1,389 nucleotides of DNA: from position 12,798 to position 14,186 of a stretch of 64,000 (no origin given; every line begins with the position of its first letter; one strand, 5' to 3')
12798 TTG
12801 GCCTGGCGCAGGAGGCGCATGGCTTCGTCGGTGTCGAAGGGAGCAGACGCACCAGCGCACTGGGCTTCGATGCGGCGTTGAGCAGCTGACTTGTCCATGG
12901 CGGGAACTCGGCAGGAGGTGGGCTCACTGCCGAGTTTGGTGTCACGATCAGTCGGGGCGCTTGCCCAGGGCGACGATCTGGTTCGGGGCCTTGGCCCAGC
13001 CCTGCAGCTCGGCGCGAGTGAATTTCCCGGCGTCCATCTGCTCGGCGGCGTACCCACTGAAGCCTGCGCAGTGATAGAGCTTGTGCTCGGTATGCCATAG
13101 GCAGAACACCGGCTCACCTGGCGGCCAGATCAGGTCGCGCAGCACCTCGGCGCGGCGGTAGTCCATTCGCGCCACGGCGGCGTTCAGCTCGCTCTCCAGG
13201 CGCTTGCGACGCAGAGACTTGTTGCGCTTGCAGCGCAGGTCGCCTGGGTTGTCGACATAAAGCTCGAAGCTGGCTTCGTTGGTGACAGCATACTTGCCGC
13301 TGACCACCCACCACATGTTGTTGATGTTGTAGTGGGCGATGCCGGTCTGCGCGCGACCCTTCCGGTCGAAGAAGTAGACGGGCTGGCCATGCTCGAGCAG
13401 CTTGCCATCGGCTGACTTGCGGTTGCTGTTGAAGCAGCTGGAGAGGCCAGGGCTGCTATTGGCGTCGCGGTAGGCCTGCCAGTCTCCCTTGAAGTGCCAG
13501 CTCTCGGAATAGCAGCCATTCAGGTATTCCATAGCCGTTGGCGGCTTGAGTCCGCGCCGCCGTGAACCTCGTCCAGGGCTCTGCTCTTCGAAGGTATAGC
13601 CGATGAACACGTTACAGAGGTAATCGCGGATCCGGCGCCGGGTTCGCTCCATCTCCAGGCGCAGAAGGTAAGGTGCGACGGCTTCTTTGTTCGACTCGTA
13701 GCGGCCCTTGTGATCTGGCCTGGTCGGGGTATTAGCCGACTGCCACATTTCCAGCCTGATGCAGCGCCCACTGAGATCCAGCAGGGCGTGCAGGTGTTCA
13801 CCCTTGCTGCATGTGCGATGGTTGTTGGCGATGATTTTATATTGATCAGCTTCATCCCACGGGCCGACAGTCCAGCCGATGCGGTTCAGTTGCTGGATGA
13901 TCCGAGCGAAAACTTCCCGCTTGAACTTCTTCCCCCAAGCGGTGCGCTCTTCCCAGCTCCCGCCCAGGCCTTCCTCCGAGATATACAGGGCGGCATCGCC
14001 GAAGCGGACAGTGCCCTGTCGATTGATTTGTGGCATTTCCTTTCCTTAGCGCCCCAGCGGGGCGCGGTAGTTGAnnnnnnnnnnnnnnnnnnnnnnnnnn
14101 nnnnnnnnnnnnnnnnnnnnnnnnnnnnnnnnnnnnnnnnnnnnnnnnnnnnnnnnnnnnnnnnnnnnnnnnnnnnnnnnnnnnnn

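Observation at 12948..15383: Leftward genes each preceded by the same GC hairpin (loop AGC) plus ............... cassette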

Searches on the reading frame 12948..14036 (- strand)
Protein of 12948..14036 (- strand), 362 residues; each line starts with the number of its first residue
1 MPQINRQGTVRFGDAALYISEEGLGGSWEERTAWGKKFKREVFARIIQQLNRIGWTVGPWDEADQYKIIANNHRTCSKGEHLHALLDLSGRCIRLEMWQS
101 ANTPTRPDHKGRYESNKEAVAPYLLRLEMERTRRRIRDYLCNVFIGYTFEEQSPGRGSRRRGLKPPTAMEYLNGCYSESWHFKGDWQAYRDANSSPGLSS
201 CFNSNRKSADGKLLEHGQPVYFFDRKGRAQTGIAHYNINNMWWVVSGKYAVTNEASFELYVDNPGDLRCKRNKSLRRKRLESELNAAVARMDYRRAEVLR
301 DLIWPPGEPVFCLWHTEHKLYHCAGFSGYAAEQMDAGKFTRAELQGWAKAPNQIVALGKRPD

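Call 5: search_protein_families(library=pfam, proteins=[window:12948-14036:-], max_evalue=1)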
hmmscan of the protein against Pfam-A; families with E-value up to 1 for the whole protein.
window:12948-14036:- (362 aa): 1 family
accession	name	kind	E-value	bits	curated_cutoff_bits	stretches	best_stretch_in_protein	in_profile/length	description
PF02151.25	UVR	-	5.6e-05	23.2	21.5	1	278-303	5-30/36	UvrB/uvrC motif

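Call 6: search_protein_families(library=phrogs, proteins=[window:12948-14036:-], max_evalue=0.1)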
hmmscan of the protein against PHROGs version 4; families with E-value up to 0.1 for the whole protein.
window:12948-14036:- (362 aa): 1 family
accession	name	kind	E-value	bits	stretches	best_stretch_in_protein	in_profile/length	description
phrog_7674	-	unknown function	1.8e-126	423.3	1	1-359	1-348/354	-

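Call 9: search_dna_similar(query=window:12948-14036:-, collection=phages, mode=protein, max_rows=30)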
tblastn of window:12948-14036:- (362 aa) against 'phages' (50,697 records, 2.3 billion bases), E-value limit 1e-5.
Records with a match: 10; places in all: 10; records where one place covers at least 80% of the query: 10.
Best place of each record, by identity: <60% 10.
By first word of the organism name: Vibrio 3; Bordetella 2; Sinorhizobium 2; Bacteriophage 1; Cronobacter 1; Microcystis 1.
By host as written in the record: Bordetella bronchiseptica 4715 2; Vibrio sp. 1; Vibrio parahaemolyticus 1.1997 1; Vibrio parahaemolyticus 1; - 1; Cronobacter sakazakii ATCC 29544 1; Microcystis aeruginosa FACHB-469 1; Sinorhizobium meliloti 2011 1; and 1 more.
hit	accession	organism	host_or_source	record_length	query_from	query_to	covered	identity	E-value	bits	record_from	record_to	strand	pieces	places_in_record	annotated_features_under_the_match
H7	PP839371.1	Vibrio phage vB_VpaM_R19R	Vibrio sp.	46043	4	357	98%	57.9%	8e-119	384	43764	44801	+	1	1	UvrB/UvrC motif-containing protein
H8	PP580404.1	Vibrio phage vB_VpaM_XM1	Vibrio parahaemolyticus 1.1997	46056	4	357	98%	57.9%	8e-119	384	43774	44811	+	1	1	UvrB/UvrC motif-containing protein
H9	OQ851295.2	Vibrio phage PVP-XSN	Vibrio parahaemolyticus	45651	4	357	98%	57.4%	2e-115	374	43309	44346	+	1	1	hypothetical protein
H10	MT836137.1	Bacteriophage sp.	human fecal samples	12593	3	345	95%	48.3%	4e-82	278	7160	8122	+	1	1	record has no annotation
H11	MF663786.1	Bordetella phage vB_BbrM_PHB04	Bordetella bronchiseptica 4715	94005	3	357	98%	45.7%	1e-82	280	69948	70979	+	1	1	hypothetical protein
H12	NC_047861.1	Bordetella phage vB_BbrM_PHB04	Bordetella bronchiseptica 4715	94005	3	357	98%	45.7%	1e-82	280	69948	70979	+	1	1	hypothetical protein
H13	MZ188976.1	Cronobacter phage JK004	Cronobacter sakazakii ATCC 29544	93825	1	354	98%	44.7%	4e-74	255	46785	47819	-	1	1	hypothetical protein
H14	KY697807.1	Microcystis phage MACPNOA1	Microcystis aeruginosa FACHB-469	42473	1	303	84%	49.0%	3e-66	232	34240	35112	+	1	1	hypothetical protein | site-specific recombinase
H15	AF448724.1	Sinorhizobium phage PBC5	Sinorhizobium meliloti 2011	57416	9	346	93%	35.9%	5e-42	162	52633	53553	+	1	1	orf75: unknown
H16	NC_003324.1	Sinorhizobium phage PBC5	Sinorhizobium meliloti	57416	9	346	93%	35.9%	5e-42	162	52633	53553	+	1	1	hypothetical protein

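Call 41: search_protein_families(library=padloc, proteins=[window:12948-14036:-], max_evalue=0.1)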
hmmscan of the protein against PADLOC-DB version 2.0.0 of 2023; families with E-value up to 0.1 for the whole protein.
window:12948-14036:- (362 aa): 0 families

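Call 42: search_protein_families(library=ncbifam, proteins=[window:12948-14036:-], max_evalue=0.1)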
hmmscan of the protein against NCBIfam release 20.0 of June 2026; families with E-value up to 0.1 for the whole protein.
window:12948-14036:- (362 aa): 0 families

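Call 45: get_annotated_region(hit=H12, flank=6000)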
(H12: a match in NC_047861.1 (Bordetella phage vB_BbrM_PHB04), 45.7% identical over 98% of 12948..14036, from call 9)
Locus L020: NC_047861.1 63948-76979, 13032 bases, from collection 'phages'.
description: Bordetella phage vB_BbrM_PHB04, complete genome.
organism: Bordetella phage vB_BbrM_PHB04 (NCBI taxid 2029657)
taxonomy: Viruses; Duplodnaviria; Heunggongvirae; Uroviricota; Caudoviricetes; Phabquatrovirus; Phabquatrovirus PHB04
host: Bordetella bronchiseptica 4715; source: wastewater; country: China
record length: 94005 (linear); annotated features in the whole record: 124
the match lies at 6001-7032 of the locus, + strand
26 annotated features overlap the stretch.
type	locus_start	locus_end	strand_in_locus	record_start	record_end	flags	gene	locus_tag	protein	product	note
CDS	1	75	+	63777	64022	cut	-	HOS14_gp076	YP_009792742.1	hypothetical protein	-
CDS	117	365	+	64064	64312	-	-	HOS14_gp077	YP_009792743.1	hypothetical protein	-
CDS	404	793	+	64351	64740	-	-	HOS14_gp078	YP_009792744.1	hypothetical protein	-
CDS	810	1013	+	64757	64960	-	-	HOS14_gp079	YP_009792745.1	hypothetical protein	-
CDS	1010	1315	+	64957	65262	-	-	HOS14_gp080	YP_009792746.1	hypothetical protein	-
CDS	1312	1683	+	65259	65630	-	-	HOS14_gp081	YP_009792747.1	hypothetical protein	-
CDS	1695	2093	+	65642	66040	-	-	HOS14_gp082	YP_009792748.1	hypothetical protein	-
CDS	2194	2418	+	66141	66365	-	-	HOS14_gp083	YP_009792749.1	hypothetical protein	-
CDS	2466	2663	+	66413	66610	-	-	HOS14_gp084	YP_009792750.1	hypothetical protein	-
CDS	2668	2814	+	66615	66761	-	-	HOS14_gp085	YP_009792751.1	hypothetical protein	-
CDS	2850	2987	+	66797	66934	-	-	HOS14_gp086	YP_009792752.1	hypothetical protein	-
CDS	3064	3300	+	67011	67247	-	-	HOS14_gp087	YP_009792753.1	hypothetical protein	-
CDS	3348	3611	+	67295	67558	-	-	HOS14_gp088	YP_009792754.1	hypothetical protein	-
CDS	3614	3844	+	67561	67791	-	-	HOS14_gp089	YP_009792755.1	hypothetical protein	-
CDS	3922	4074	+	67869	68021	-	-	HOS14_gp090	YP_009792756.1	hypothetical protein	-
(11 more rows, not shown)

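Call 46: get_annotated_region(hit=H13, flank=6000)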
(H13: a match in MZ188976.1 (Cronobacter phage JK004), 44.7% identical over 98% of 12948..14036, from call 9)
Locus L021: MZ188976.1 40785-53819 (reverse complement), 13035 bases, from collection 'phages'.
description: Cronobacter phage JK004, complete genome.
organism: Cronobacter phage JK004 (NCBI taxid 2835891)
taxonomy: Viruses; Duplodnaviria; Heunggongvirae; Uroviricota; Caudoviricetes
host: Cronobacter sakazakii ATCC 29544; source: flour; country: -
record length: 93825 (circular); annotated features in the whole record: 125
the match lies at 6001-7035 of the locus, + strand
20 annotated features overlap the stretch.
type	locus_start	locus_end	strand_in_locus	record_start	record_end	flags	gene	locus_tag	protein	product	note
CDS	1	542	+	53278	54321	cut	-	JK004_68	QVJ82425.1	hypothetical protein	gene_68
CDS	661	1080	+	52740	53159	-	-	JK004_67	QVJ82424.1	hypothetical protein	gene_67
CDS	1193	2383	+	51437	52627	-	-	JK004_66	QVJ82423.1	hypothetical protein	gene_66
CDS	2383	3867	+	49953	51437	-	-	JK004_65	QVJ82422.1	hypothetical protein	gene_65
CDS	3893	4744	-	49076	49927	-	-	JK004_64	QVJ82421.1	hypothetical protein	gene_64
CDS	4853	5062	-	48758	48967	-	-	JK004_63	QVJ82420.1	hypothetical protein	gene_63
CDS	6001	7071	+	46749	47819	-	-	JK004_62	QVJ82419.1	hypothetical protein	gene_62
CDS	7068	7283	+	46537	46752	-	-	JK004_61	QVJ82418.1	hypothetical protein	gene_61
CDS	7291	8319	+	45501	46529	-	-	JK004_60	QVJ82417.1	hypothetical protein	gene_60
CDS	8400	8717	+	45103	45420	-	-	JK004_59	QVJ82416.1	hypothetical protein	gene_59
CDS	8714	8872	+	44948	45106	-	-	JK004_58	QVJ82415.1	hypothetical protein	gene_58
CDS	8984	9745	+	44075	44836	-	-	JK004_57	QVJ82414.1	hypothetical protein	gene_57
CDS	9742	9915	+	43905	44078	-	-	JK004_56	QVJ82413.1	hypothetical protein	gene_56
CDS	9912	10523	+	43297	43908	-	-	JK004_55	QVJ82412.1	hypothetical protein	gene_55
CDS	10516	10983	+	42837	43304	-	-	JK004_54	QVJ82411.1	hypothetical protein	gene_54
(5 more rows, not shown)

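Call 47: get_annotated_region(hit=H7, flank=4000)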
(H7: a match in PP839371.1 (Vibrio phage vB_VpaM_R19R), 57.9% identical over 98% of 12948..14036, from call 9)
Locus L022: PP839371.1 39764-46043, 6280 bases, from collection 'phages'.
description: Vibrio phage vB_VpaM_R19R, complete genome.
organism: Vibrio phage vB_VpaM_R19R (NCBI taxid 3161148)
taxonomy: Viruses; Duplodnaviria; Heunggongvirae; Uroviricota; Caudoviricetes
host: Vibrio sp.; source: -; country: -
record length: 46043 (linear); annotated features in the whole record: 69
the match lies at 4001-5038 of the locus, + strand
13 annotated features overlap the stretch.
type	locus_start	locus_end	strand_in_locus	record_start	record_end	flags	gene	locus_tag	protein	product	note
CDS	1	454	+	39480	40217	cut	-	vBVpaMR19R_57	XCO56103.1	hypothetical protein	-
CDS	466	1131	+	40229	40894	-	-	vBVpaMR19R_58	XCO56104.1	DNA N-6-adenine-methyltransferase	-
CDS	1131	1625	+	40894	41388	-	-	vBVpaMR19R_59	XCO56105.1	single-stranded DNA-binding protein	-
CDS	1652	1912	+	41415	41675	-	-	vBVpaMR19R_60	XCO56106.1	hypothetical protein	-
CDS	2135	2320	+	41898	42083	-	-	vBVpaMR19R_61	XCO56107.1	hypothetical protein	-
CDS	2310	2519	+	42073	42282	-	-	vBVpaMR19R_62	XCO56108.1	hypothetical protein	-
CDS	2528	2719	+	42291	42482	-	-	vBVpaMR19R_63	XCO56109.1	hypothetical protein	-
CDS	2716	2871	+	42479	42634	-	-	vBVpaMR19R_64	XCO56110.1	helix-turn-helix domain protein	-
CDS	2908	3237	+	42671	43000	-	-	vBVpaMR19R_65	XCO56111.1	hypothetical protein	-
CDS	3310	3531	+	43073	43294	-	-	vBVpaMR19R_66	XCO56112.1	hypothetical protein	-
CDS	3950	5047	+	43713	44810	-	-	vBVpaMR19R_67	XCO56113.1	UvrB/UvrC motif-containing protein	-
CDS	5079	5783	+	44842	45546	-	-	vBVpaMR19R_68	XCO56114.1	hypothetical protein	-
CDS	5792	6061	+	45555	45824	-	-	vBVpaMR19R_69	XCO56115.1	hypothetical protein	-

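Call 53: search_solved_structures(query=window:12948-14036:-, max_evalue=1)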
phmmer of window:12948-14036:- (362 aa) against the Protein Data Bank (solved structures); distinct sequences matched with E-value up to 1: 1.
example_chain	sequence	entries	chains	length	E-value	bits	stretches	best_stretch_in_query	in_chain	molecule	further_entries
6jwk_A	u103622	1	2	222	0.42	13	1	80-110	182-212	Probable glutathione S-transferase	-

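Call 55: find_homologous_proteins(query=window:12948-14036:-)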
Query window:12948-14036:- (362 aa): 609 proteins with E <= 0.001 among 3708 candidates; the best 120 are listed.
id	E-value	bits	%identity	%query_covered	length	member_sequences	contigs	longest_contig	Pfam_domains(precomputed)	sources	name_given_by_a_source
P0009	1.4e-254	862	100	100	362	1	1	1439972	-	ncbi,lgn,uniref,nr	ncbi:hypothetical protein FHR70_000669 [Microvirga lupini]|uniref:UVR domain-containing protein n=1 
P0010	4.6e-202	689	79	100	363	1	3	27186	-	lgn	-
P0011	3.8e-192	657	78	100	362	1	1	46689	PF02151.26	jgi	jgi:hypothetical protein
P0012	1.0e-188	645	74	100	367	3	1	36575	PF02151.26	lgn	-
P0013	2.4e-188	644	76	100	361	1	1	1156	-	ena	-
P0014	2.5e-187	641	76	99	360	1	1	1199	-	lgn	-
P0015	1.8e-186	638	74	99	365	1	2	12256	-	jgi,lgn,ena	-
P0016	4.0e-184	630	74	100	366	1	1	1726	-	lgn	-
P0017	3.5e-180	617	72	99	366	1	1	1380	-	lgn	-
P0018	8.4e-141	488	61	100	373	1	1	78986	-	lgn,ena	-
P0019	8.6e-138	478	59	99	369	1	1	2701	-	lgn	-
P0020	7.3e-134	465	60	96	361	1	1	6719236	-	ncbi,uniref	ncbi:hypothetical protein ACKI1H_27260 [Pseudomonas sp. YH-1]|uniref:hypothetical protein n=1 Tax=Ps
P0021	5.4e-132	459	57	98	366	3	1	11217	PF02151.26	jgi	jgi:hypothetical protein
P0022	7.5e-130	452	58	98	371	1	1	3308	-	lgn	-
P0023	1.6e-129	451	58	99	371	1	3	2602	-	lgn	-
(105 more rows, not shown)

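Call 56: find_encoding_contigs(protein=P0010, flank=6000, max_places=2)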
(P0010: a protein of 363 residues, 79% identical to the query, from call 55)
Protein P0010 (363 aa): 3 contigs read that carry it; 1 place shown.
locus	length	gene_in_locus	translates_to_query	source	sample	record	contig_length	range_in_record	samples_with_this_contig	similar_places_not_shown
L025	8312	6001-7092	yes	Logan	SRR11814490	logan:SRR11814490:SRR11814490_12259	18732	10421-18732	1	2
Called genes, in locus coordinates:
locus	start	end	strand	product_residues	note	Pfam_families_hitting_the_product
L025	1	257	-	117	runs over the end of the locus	PF24751:DUF7696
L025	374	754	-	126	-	-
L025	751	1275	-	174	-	-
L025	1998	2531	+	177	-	-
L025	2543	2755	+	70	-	-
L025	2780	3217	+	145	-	-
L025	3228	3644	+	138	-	-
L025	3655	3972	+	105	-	-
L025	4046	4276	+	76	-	-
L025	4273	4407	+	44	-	-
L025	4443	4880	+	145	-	PF10765:Phage_P22_NinX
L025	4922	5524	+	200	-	-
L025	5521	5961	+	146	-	-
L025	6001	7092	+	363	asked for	-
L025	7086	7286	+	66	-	-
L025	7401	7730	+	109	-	-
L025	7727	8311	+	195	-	?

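Call 57: find_encoding_contigs(protein=P0011, flank=6000, max_places=2)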
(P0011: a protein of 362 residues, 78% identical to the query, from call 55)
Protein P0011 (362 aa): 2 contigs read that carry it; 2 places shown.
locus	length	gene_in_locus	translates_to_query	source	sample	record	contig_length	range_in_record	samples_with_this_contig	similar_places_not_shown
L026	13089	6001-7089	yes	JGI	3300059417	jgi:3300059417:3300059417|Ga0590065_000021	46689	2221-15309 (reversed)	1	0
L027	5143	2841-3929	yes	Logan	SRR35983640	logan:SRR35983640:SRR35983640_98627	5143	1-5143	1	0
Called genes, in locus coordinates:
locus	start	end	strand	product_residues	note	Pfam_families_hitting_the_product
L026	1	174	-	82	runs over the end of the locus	-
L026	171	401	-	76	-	-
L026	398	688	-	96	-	-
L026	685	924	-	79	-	-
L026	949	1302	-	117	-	PF24751:DUF7696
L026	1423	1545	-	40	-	-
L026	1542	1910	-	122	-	-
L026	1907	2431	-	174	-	-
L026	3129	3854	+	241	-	PF09669:Phage_pRha (weak)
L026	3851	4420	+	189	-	-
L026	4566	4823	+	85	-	-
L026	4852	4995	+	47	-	-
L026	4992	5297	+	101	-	-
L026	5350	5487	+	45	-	-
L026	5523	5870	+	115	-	-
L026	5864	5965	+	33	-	-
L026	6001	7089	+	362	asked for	PF02151:UVR (weak)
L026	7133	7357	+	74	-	-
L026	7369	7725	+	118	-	-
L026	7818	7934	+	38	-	-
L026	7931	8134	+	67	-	-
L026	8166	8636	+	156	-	-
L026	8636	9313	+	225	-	-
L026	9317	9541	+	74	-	-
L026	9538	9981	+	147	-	-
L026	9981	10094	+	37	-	-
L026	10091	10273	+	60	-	-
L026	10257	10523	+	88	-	-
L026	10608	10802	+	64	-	-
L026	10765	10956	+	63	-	-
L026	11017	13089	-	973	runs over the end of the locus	PF01807:Zn_ribbon_DnaG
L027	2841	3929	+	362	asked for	PF02151:UVR (weak)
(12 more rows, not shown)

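Call 58: find_encoding_contigs(protein=P0018, flank=6000, max_places=2)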
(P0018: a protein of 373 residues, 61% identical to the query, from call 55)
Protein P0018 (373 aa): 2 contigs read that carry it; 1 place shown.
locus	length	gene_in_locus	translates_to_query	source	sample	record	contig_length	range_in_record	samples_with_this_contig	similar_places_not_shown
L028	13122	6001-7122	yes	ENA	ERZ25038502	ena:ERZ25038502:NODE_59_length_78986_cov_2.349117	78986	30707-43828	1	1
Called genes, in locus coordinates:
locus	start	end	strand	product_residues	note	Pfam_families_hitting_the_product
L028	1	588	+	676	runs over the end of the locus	PF12708:Pect-lyase_RHGA_epim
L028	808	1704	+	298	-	-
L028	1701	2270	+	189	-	-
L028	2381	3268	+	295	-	PF13392:HNH_3 (faint)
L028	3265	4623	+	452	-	PF18788:DarA_N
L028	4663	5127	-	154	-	-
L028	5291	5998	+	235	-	-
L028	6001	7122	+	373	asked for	-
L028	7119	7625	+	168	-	PF11672:DUF3268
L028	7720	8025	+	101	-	-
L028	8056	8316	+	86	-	-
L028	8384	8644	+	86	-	-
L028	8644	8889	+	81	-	-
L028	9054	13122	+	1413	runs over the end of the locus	PF18823:InPase, PF18788:DarA_N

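Call 74: search_solved_structures(query=A2, max_evalue=1)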
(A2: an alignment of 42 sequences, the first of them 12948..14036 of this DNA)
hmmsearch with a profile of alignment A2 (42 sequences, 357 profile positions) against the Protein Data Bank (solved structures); distinct sequences matched with E-value up to 1: 9.
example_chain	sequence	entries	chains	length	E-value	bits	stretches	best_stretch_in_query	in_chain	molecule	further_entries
3uwx_B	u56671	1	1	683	8.3e-06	28.4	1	251-301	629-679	UvrABC system protein B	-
1d9x_A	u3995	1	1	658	1.8e-05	27.4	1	251-301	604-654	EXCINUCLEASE UVRABC COMPONENT UVRB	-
1d9z_A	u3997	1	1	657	1.8e-05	27.4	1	251-301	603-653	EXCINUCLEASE UVRABC COMPONENT UVRB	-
1t5l_A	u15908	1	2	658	1.8e-05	27.4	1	251-301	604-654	UvrABC system protein B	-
2fdc_A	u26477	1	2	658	1.8e-05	27.4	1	251-301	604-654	UvrABC system protein B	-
2nmv_B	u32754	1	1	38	0.0042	19.6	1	272-299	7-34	UvrABC system protein B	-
2d7d_B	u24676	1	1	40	0.0042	19.6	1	272-300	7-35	40-mer from UvrABC system protein B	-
2d7d_A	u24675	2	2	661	0.03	16.8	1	262-299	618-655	UvrABC system protein B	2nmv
3v4r_A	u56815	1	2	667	0.03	16.8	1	262-299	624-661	UvrABC system protein B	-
